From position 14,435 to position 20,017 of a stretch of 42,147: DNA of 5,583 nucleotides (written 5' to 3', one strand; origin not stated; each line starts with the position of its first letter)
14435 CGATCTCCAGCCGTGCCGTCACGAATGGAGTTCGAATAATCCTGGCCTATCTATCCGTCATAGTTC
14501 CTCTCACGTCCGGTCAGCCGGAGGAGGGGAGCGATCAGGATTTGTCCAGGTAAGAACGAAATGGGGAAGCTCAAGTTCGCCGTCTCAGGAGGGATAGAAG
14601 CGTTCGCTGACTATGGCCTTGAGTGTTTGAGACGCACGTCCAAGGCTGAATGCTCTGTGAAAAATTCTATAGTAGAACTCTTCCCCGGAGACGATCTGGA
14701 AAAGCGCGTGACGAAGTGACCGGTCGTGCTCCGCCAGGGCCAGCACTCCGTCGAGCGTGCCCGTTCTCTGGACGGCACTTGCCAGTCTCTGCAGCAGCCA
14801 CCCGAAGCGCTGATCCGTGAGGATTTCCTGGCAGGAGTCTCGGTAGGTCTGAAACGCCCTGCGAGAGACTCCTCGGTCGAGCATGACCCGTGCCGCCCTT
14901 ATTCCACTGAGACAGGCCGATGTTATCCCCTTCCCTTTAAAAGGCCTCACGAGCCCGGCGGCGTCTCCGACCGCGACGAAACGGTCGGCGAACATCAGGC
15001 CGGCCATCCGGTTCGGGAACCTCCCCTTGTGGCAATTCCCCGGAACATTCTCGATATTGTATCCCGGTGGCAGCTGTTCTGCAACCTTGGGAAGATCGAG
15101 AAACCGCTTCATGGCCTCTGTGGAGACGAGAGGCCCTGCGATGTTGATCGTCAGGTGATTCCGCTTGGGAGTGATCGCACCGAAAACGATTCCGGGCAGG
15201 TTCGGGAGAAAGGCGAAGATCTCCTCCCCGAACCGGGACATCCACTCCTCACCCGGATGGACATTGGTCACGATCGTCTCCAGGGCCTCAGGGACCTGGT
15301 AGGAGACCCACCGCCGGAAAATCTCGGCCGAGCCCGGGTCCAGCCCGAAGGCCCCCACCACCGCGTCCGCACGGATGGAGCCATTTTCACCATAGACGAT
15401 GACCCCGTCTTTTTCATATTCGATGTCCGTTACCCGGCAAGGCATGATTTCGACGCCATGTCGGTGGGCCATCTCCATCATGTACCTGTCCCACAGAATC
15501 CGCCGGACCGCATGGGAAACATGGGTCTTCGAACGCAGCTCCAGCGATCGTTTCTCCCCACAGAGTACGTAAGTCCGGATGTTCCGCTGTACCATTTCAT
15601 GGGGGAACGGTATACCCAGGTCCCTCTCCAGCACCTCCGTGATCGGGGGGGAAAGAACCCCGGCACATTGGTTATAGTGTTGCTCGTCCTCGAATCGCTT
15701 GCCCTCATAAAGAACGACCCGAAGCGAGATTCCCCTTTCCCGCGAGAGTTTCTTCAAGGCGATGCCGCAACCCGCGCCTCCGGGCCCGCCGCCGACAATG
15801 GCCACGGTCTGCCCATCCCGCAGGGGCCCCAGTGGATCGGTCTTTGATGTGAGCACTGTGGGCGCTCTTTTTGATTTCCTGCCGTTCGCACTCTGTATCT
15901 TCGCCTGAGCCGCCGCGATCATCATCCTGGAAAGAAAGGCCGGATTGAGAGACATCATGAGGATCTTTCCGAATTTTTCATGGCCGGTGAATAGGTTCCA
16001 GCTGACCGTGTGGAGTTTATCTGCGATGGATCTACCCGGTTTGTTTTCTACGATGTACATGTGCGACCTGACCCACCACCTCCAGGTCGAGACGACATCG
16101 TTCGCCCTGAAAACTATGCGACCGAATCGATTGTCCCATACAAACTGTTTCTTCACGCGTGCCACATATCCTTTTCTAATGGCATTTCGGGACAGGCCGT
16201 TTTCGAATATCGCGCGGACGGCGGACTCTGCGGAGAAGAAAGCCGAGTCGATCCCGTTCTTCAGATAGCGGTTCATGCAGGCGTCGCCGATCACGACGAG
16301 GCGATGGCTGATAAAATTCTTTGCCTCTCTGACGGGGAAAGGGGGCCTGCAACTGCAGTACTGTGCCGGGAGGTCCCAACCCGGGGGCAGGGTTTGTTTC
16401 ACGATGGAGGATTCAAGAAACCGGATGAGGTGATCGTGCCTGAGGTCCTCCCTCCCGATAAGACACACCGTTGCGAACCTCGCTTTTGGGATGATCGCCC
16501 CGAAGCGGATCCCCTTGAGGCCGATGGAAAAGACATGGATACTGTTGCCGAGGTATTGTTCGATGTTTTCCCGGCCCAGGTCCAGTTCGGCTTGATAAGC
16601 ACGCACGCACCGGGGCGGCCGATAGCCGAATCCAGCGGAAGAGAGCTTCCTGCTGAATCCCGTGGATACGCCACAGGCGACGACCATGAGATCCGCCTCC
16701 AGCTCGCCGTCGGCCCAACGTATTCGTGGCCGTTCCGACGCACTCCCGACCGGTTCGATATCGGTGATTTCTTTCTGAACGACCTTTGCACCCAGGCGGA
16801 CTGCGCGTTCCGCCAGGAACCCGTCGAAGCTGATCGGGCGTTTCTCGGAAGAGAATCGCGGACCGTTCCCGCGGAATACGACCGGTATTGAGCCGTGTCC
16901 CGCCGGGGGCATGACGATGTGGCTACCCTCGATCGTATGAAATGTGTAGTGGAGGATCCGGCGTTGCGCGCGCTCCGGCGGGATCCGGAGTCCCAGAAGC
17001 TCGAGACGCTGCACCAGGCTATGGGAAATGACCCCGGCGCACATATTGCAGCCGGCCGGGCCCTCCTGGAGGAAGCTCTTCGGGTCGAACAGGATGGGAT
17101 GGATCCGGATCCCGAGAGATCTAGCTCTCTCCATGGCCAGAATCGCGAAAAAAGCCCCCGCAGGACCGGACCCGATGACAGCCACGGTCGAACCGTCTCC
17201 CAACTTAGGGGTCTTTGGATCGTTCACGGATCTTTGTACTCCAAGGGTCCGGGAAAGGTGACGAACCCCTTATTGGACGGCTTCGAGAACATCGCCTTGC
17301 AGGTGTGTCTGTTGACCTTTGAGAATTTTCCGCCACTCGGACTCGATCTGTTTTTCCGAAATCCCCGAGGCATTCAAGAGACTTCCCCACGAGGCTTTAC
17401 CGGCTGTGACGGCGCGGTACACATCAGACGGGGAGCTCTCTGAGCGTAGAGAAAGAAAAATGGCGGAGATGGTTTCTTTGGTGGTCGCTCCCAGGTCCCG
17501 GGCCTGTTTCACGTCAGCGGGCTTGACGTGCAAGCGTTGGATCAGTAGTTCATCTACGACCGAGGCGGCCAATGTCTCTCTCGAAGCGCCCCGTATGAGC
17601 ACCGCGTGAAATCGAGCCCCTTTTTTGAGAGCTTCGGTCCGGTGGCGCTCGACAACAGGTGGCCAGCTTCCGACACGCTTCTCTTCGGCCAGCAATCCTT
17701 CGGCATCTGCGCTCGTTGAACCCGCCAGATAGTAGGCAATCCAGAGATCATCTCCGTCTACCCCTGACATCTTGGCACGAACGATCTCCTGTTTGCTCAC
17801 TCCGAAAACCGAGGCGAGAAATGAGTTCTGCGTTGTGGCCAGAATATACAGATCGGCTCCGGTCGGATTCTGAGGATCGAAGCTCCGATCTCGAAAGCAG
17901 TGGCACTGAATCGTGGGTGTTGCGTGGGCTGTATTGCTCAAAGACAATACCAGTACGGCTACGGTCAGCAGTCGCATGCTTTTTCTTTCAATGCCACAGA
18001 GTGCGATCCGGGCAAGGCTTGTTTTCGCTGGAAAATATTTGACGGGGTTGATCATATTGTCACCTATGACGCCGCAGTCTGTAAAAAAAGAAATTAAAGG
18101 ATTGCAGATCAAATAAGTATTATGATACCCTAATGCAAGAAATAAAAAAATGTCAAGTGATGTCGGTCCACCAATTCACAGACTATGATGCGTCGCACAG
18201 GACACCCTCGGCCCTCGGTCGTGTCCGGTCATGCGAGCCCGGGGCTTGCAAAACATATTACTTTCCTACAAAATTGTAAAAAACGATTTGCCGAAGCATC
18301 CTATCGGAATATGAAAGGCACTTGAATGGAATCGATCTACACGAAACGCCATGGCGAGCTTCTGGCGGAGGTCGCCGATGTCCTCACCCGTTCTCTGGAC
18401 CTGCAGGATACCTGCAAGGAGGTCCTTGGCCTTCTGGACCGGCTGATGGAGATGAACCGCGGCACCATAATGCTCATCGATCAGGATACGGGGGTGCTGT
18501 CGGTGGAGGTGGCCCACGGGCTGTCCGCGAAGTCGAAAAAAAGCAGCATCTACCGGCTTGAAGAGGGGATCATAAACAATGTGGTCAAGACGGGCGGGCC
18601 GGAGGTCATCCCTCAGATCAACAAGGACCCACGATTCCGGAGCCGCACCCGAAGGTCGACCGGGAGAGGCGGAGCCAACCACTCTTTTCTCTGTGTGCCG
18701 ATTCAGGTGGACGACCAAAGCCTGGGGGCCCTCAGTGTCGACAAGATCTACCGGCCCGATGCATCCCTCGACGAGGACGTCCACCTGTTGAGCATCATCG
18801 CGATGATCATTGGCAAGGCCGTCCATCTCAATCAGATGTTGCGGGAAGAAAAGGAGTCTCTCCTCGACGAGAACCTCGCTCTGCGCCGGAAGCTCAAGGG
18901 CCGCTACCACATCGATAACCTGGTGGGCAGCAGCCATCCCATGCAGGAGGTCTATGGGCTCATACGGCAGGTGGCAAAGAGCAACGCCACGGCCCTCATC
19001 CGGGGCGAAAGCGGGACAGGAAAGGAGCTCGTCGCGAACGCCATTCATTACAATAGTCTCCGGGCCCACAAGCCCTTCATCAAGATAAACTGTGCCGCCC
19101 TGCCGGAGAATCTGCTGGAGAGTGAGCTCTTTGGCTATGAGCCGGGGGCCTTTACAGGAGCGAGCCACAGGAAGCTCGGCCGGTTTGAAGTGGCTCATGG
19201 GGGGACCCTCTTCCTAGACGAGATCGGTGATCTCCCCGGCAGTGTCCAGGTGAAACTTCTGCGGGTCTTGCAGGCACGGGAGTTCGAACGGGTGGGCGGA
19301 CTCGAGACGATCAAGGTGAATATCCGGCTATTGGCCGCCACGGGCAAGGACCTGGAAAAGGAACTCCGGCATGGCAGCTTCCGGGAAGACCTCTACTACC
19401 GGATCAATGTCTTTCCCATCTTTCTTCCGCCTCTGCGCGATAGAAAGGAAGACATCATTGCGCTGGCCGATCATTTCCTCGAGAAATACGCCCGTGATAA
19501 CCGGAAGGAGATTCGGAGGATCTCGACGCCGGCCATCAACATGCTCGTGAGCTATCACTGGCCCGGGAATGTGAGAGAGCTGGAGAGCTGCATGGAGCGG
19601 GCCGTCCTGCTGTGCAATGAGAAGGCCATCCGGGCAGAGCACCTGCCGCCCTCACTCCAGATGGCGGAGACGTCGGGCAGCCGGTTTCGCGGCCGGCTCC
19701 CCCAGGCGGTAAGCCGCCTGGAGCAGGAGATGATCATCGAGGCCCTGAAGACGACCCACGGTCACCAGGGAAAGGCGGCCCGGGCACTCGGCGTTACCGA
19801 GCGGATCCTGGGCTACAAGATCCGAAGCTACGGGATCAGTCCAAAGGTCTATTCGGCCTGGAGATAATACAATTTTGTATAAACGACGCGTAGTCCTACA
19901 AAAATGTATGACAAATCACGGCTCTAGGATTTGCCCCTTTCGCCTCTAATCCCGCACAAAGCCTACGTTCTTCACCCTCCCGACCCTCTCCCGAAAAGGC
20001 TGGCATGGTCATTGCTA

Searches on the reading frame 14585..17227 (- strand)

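Call 22: search_protein_families(library=ncbifam, proteins=[window:14585-17227:-], max_evalue=0.00001)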
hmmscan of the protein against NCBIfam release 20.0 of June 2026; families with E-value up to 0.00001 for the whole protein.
window:14585-17227:- (880 aa): 10 families
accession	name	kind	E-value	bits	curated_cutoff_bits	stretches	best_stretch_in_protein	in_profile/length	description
TIGR02032.1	GG-red-SF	subfamily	1.4e-35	123.4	158.8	2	475-781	3-296/297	geranylgeranyl reductase family protein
TIGR02023.1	BchP-ChlP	subfamily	6.9e-20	71.4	343.3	1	474-790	2-308/388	geranylgeranyl diphosphate reductase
NF049967.1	QhpG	equivalog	3.2e-15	56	240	0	475-630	1-141/423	flavin-dependent monooxygenase QhpG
TIGR02028.1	ChlP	equivalog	5.1e-08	32.1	505.3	0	475-607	3-123/398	geranylgeranyl reductase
NF038171.1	maturase_LodB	equivalog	1.7e-07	30.7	400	0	745-802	274-333/361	lysine-epsilon-oxidase maturase LodB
NF006091.0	PRK08243.1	subfamily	3.6e-07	29.3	351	0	745-839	276-373/393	4-hydroxybenzoate 3-monooxygenase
NF038174.1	maturase_GoxB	equivalog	4.2e-07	29.3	400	0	739-801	268-330/358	glycine oxidase maturase GoxB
NF041080.1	DGGGPL_reductase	equivalog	1.1e-06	27.8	580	0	742-783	271-312/447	digeranylgeranylglycerophospholipid reductase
TIGR01988.1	Ubi-OHases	subfamily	1.4e-06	27.4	224.65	0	475-521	2-45/387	ubiquinone biosynthesis hydroxylase, UbiH/UbiF/VisC/COQ6 family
NF041385.1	Dggglyphlred_Halo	equivalog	1.6e-06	26.9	700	0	724-798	255-328/405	digeranylgeranylglycerophospholipid reductase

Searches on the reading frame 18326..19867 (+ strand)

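Call 22: search_protein_families(library=ncbifam, proteins=[window:18326-19867:+], max_evalue=0.00001)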
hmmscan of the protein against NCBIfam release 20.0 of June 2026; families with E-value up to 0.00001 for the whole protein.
window:18326-19867:+ (513 aa): 25 families
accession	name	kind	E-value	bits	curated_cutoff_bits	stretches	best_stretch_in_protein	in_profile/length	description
TIGR01817.1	nifA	equivalog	5.6e-157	523.7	528.85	1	13-440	7-438/534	nif-specific transcriptional activator NifA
NF008469.0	PRK11361.1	equivalog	6e-117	391.2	714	1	177-506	123-458/461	acetoacetate metabolism transcriptional regulator AtoC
NF041552.1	TF_PrdR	equivalog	7.9e-110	367.9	795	1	165-503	237-577/577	sigma-54 dependent transcriptional regulator PrdR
TIGR02915.1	PEP_resp_reg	equivalog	3.8e-106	355.6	502.6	1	157-500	108-440/445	PEP-CTERM-box response regulator transcription factor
NF003451.0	PRK05022.1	equivalog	2.1e-104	350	476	1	119-491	113-497/512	nitric oxide reductase transcriptional regulator NorR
TIGR01818.1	ntrC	equivalog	1.9e-103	346.7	558.6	1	195-450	132-387/463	nitrogen regulation protein NR(I)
NF050807.1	TransRegFlbDCaul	equivalog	4.1e-100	335.8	750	1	198-502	119-438/454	sigma-54-dependent transcriptional regulator FlbD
NF007689.0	PRK10365.1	equivalog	6.4e-96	321.8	760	1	199-498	141-438/441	sigma-54-dependent response regulator transcription factor ZraR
NF011958.0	PRK15429.1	equivalog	7.8e-94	315.6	830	1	13-505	190-687/692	formate hydrogenlyase transcriptional activator FlhA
NF038308.1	RNA_repair_RtcR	equivalog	1.2e-93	314.7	650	1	176-493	159-502/530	RNA repair transcriptional activator RtcR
TIGR02329.1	propionate_PrpR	equivalog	2.1e-90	303.8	499.2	1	162-495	179-520/526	propionate catabolism operon regulatory protein PrpR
TIGR02974.1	phageshock_pspF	equivalog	3.8e-87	292.6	443.55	1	199-438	1-241/336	phage shock protein operon transcriptional activator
NF041906.1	V4R_TF_MobR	exception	4.9e-86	289.3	999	1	191-501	226-543/544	phenol degradation transcriptional regulator MobR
NF049963.1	RespRegFlgRCampy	domain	1.5e-85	287.6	750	1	195-503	132-428/429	fla regulon two-component system response regulator FlgR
NF008176.1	PRK10923.1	equivalog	1.5e-85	287.6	620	1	195-449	136-390/469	nitrogen regulation protein NR(I)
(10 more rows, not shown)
